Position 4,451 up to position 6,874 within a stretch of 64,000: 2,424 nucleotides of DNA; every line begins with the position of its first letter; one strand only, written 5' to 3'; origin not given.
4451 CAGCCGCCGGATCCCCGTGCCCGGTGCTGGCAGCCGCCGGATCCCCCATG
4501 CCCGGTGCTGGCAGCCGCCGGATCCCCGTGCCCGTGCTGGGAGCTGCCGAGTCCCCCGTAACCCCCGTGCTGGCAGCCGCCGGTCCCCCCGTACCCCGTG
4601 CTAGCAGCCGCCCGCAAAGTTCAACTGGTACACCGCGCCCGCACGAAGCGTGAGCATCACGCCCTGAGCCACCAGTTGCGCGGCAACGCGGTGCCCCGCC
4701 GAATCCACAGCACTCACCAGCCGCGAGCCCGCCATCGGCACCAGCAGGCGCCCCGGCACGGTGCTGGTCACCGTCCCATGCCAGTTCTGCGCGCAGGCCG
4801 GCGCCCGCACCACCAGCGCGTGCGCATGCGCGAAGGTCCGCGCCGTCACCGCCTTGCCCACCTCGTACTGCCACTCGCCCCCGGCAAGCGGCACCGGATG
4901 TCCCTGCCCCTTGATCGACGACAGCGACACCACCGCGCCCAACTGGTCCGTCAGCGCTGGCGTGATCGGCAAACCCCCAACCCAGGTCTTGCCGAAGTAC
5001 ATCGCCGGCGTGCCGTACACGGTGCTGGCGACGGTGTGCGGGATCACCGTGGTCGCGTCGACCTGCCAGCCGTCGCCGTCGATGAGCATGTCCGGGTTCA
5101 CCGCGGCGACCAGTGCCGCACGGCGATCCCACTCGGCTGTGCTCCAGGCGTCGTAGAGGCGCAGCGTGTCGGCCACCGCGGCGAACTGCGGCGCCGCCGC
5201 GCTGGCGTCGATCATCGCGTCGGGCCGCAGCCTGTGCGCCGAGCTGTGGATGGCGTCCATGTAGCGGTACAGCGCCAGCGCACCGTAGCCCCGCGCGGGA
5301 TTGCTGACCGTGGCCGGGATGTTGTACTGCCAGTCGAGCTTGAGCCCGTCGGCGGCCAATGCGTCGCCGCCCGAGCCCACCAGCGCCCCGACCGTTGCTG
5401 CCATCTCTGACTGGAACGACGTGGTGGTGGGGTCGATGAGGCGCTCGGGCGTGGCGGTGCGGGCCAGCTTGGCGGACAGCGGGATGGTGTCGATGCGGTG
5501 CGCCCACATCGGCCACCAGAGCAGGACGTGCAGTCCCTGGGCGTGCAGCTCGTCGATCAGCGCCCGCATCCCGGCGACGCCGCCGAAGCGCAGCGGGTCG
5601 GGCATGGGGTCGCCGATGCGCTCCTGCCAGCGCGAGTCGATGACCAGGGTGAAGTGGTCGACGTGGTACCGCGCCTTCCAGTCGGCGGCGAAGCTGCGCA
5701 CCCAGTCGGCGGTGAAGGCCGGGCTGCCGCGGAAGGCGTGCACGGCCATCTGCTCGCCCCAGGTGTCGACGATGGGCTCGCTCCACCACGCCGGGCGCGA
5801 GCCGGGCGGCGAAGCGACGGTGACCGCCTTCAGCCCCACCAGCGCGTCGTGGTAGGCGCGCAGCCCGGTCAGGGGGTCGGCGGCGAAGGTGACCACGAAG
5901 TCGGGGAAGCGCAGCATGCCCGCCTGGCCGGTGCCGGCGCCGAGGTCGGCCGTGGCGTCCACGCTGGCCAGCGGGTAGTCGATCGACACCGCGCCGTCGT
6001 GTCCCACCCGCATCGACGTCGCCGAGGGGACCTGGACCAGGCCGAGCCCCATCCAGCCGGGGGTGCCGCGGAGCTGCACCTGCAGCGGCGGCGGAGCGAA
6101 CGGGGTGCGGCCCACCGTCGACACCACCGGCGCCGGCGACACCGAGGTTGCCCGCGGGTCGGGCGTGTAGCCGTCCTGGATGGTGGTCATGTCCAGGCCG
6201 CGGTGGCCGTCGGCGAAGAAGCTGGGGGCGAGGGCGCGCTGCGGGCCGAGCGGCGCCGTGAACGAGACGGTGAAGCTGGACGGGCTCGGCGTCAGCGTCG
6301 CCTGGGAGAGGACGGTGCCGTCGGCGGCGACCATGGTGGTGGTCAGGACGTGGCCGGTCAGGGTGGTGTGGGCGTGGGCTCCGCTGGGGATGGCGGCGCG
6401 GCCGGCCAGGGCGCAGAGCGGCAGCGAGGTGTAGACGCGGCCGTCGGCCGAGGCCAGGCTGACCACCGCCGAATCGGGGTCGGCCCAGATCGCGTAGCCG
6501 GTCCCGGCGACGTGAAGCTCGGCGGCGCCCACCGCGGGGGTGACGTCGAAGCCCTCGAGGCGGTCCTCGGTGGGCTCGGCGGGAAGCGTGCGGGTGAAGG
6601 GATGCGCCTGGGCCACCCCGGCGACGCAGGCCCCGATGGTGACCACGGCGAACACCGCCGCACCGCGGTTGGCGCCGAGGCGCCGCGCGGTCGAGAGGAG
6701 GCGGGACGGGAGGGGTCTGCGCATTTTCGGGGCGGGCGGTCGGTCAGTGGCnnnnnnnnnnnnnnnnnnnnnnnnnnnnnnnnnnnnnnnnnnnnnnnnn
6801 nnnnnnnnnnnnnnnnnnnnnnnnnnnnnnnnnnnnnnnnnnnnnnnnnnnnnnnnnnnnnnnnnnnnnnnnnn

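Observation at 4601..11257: Polyprenol-phosphate-dependent glycosylation locus with divergent, almost abutting GT2 and GT-C genes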

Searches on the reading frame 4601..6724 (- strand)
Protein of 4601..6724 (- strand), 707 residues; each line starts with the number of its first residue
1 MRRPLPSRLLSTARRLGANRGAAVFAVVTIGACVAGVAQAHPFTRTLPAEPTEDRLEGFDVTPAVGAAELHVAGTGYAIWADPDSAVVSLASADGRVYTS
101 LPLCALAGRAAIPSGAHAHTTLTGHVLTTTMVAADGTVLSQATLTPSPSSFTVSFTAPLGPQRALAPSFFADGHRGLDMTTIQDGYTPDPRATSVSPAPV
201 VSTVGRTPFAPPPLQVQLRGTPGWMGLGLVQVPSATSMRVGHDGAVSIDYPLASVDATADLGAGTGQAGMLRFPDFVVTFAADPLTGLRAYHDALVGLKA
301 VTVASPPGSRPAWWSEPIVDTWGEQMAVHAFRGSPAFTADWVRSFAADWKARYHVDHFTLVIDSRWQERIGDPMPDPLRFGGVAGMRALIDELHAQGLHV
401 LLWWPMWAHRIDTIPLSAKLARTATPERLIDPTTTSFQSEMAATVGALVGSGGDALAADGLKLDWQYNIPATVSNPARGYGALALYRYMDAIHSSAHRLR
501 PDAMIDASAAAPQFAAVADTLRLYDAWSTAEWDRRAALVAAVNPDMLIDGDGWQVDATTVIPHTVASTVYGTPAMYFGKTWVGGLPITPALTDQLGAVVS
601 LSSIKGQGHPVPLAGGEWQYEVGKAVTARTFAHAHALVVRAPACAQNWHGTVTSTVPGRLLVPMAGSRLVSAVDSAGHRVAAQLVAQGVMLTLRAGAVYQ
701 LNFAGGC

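Call 7: search_protein_families(library=pfam, proteins=[window:4601-6724:-], max_evalue=0.01)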
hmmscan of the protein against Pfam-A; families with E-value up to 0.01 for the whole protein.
window:4601-6724:- (707 aa): 0 families

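Call 8: search_protein_families(library=ncbifam, proteins=[window:4601-6724:-], max_evalue=0.01)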
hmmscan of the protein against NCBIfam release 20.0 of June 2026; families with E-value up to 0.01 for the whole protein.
window:4601-6724:- (707 aa): 0 families
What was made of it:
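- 4601..6724 (-): 707-aa exported or membrane-anchored protein. N-terminal hydrophobic helix (residues 20-38), then a beta-sandwich, a (beta/alpha)8 barrel and a C-terminal beta-sandwich: a GH36-like glycosidase or transglycosylase. Starts 27 bp downstream of the GT-C stop. No Pfam or NCBIfam hit (calls 7, 8).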

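Call 21: find_homologous_proteins(query=window:4601-6724:-, max_evalue=0.001)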
Query window:4601-6724:- (707 aa): 103 proteins with E <= 0.001 among 8000 candidates.
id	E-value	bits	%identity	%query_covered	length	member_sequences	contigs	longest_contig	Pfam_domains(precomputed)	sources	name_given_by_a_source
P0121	0.0e+0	1582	100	100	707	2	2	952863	-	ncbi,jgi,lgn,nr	ncbi:MAG TPA: hypothetical protein VGQ42_14660 [Candidatus Dormibacteraeota bacterium]|jgi:hypotheti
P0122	0.0e+0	1386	87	100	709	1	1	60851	-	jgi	jgi:hypothetical protein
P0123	0.0e+0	1090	70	95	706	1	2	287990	-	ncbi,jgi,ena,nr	ncbi:MAG TPA: hypothetical protein VN193_09650 [Candidatus Angelobacter sp.]|jgi:hypothetical protei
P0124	0.0e+0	1060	66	100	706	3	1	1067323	-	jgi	jgi:hypothetical protein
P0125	0.0e+0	1058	68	100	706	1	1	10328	-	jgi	jgi:hypothetical protein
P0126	0.0e+0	1040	66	100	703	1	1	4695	-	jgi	jgi:hypothetical protein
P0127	0.0e+0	1034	69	93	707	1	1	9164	-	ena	-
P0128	0.0e+0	1033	66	100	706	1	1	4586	-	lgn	-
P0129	0.0e+0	1031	66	96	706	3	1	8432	-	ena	-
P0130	0.0e+0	1030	66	98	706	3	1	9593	-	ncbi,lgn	-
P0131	0.0e+0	1023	66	100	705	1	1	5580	-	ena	-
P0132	0.0e+0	1023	69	93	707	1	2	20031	-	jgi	jgi:hypothetical protein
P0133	0.0e+0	1022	67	97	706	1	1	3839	-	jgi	-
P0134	0.0e+0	1020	68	93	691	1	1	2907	-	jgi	jgi:hypothetical protein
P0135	4.6e-297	1005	65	100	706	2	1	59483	-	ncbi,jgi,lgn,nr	ncbi:MAG TPA: hypothetical protein VFC09_04145 [Candidatus Dormibacteraeota bacterium]|nr:hypothetic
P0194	4.4e-149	516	45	81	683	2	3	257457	-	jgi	-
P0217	3.6e-124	434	38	89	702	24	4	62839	-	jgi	jgi:hypothetical protein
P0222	8.8e-118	412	40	89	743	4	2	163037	-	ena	-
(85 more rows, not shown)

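Call 24: search_solved_structures(query=A2, max_evalue=10, show_alignments=2)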
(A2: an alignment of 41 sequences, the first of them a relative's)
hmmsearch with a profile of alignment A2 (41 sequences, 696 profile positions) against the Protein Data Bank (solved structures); distinct sequences matched with E-value up to 10: 5.
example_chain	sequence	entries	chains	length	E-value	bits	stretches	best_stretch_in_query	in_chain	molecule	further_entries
8j53_A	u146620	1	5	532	0.045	15.2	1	344-390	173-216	GH31 alpha-galactosidase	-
8j50_A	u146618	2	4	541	0.44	12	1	347-399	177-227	GH31 alpha-galactosidase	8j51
8j52_A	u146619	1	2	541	0.45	11.9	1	347-398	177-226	GH31 alpha-galactosidase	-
6lcj_A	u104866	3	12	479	0.73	11.3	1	349-391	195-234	Alpha-galactosidase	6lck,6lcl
5vye_A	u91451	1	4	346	2.2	9.7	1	122-180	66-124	L-threonine aldolase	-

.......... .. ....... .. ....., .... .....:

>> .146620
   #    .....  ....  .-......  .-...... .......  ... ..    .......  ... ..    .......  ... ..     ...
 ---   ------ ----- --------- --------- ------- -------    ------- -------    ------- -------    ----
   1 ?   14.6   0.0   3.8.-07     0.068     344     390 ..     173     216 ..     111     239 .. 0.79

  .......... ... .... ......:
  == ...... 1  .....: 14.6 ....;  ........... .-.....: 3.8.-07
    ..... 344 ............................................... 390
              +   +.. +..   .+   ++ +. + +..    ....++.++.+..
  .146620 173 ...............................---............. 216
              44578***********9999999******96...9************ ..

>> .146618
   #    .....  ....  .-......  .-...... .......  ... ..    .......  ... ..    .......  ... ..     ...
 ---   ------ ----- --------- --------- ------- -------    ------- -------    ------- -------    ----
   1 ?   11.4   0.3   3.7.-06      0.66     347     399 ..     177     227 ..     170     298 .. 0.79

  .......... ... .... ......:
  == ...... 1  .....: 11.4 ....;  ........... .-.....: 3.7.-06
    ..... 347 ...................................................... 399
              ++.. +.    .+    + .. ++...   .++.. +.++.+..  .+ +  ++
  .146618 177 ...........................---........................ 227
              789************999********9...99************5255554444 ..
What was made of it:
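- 4601..6724 (-): A weak profile hit to a GH31 alpha-galactosidase (call 24).
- On GH36 glycoside hydrolase: The profile search against the PDB gave only marginal GH31 fragments (E 0.045; call 24).
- Tried and rejected: The 707-aa profile gave only marginal GH31 fragments (call 24).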

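Call 36: predict_structure(alignment_id=A2)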
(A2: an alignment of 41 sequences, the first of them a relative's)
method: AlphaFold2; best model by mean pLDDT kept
length: 707 residues; sequences in the alignment: 41
mean_pLDDT: 89.4   pTM: 0.87
mean pLDDT of the five models: 89.4, 88.7, 88.0, 87.4, 86.5
residues with pLDDT >= 90: 525; 70-90: 118; 50-70: 37; < 50: 27
segments of 3 or more residues with pLDDT < 50: 1-6, 36-54
pLDDT, mean of each block of 10 residues (from residue 1): 46 53 72 52 36 59 88 94 96 95 97 95 97 96 97 97 96 94 89 78 81 94 97 96 96 93 93 98 96 96 86 96 91 86 97 97 90 95 98 98 90 71 81 95 98 96 76 90 94 97 94 94 87 94 93 89 97 95 92 96 94 94 94 97 89 97 93 96 96 95 82
secondary structure, 60 per line:
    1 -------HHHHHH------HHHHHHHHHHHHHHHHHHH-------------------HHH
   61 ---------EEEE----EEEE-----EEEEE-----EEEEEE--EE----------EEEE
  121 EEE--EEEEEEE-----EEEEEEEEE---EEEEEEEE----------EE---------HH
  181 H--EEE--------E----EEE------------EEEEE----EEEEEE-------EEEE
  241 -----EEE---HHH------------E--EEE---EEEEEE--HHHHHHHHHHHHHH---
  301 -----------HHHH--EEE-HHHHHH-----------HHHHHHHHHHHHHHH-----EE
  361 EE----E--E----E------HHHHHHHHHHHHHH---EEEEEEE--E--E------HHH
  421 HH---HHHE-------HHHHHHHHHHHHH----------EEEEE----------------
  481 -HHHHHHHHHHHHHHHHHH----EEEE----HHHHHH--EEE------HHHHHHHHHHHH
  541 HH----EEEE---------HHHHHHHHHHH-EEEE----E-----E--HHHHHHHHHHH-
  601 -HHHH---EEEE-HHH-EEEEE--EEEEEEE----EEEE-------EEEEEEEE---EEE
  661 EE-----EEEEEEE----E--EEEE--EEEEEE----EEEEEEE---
elements in order (helices of 4 or more, strands of 3 or more residues): H8-13 H20-38 E70-73 E78-81 E87-91 E97-102 E117-123 E126-132 E138-146 E150-157 E184-186 E200-202 E215-219 E224-229 E237-240 E246-248 E270-272 E276-281 H284-297 H312-315 E318-320 H322-327 H339-353 E359-362 H382-395 E399-405 H418-422 H437-449 E460-464 H482-499 E504-507 H512-517 E520-522 H529-542 E547-550 H560-570 E572-575 H589-599 H602-605 E609-612 E618-622 E625-631 E636-639 E647-654 E658-662 E668-674 E682-685 E688-693 E698-704
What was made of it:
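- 4601..6724 (-): AlphaFold2 pLDDT 89.4 (call 36).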

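Call 40: fold_search(model_id=the predicted structure, library=pdb)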
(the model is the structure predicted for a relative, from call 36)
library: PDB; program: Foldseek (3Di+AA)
matches with E <= 10: 1765; with E <= 0.001: 315
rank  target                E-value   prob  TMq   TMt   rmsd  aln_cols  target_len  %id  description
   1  8x1b                  9.5e-25  1.00  0.53  0.57   9.1       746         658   13  Cryo-EM structure of FpGalactosaminidase from Flavonifractor plautii in apo state (released 2024-11-13)
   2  9ayu_A                2.8e-24  1.00  0.55  0.59   8.8       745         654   13  Structure of the A type blood alpha-D-galactosamine galactosaminidase D463A mutant from Flavonifractor plautii (released 2024-12-18)
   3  9awt_A                4.3e-24  1.00  0.51  0.54  10.8       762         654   13  Structure of the A type blood alpha-D-galactosamine galactosaminidase from Flavonifractor plautii in complex with GalN (released 2024-12-18)
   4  3mi6_D                1.1e-17  1.00  0.45  0.43  12.8       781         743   11  Crystal structure of the alpha-galactosidase from Lactobacillus brevis, Northeast Structural Genomics Consortium Targe (released 2010-04-28)
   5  3mi6_B                1.7e-17  1.00  0.45  0.43  12.7       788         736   12  Crystal structure of the alpha-galactosidase from Lactobacillus brevis, Northeast Structural Genomics Consortium Targe (released 2010-04-28)
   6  3mi6_C                2.5e-17  1.00  0.45  0.43  12.8       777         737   11  Crystal structure of the alpha-galactosidase from Lactobacillus brevis, Northeast Structural Genomics Consortium Targe (released 2010-04-28)
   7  2yfn                  3.5e-17  1.00  0.42  0.41  11.1       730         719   12  galactosidase domain of alpha-galactosidase-sucrose kinase, AgaSK (released 2011-09-28)
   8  1we5_F                5.5e-17  1.00  0.41  0.38  15.4       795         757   12  Crystal Structure of Alpha-Xylosidase from Escherichia coli (released 2005-02-15)
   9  8k7v_B                5.5e-17  1.00  0.44  0.42  11.5       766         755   10  the alpha-galactosidase 5 with inhibitor ABP2 (released 2024-07-31)
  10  8t7z_D                1.7e-16  1.00  0.41  0.39  14.2       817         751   12  Crystal structure of alpha-glucosidase (yicI) from Klebsiella aerogenes (released 2023-07-05)
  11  8t7z_B                3.1e-16  1.00  0.42  0.40  13.0       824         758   12  Crystal structure of alpha-glucosidase (yicI) from Klebsiella aerogenes (released 2023-07-05)
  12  9q5c_A                7.3e-16  1.00  0.40  0.38  13.8       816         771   13  Cryo EM structure of alpha-glucosidase (yicI) from Klebsiella aerogenes (released 2025-09-03)
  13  5xfm_B                1.1e-15  1.00  0.43  0.47  10.3       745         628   13  Crystal structure of beta-arabinopyranosidase (released 2018-02-28)
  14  8k7v_A                1.4e-15  1.00  0.43  0.41  11.5       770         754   11  the alpha-galactosidase 5 with inhibitor ABP2 (released 2024-07-31)
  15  8k7v_D                1.9e-15  1.00  0.42  0.40  11.6       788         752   10  the alpha-galactosidase 5 with inhibitor ABP2 (released 2024-07-31)
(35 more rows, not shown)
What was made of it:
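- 4601..6724 (-): Foldseek best matches are the Flavonifractor plautii GH36 alpha-galactosaminidase 8x1b/9ayu/9awt (E about 1e-24), then GH36 alpha-galactosidases and GH31 (call 40).
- On GH36 glycoside hydrolase: Calls 36 and 40: best Foldseek E 9.5e-25, TM 0.53-0.59.
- The 707-aa protein is closest in fold to a GH36 alpha-galactosaminidase and to alpha-galactosidases (call 40).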

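Call 65: find_encoding_contigs(protein=P0222, flank=7000, max_places=1)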
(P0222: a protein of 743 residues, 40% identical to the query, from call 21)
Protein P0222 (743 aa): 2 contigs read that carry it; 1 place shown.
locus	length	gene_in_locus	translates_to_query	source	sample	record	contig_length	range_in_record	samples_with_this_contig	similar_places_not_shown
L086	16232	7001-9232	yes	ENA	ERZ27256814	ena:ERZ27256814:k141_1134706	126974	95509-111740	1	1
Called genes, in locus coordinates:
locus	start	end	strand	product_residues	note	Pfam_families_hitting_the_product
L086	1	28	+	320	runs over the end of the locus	PF02626:CT_A_B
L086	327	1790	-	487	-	PF00479:G6PD_N, PF02781:G6PD_C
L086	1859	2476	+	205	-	-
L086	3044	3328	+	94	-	-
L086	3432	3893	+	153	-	PF12833:HTH_18, PF00165:HTH_AraC (weak)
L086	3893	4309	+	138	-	PF00903:Glyoxalase, PF18029:Glyoxalase_6 (weak)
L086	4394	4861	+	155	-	-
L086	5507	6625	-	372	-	PF02558:ApbA, PF08546:ApbA_C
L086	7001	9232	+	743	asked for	-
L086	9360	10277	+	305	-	PF01112:Asparaginase_2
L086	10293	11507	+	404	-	PF01244:Peptidase_M19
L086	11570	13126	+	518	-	PF01425:Amidase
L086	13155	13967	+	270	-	PF00106:adh_short, PF08659:KR, PF13561:adh_short_C2, PF23441:SDR (weak)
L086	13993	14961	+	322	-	PF24827:AstE_AspA_cat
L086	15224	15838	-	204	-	PF02142:MGS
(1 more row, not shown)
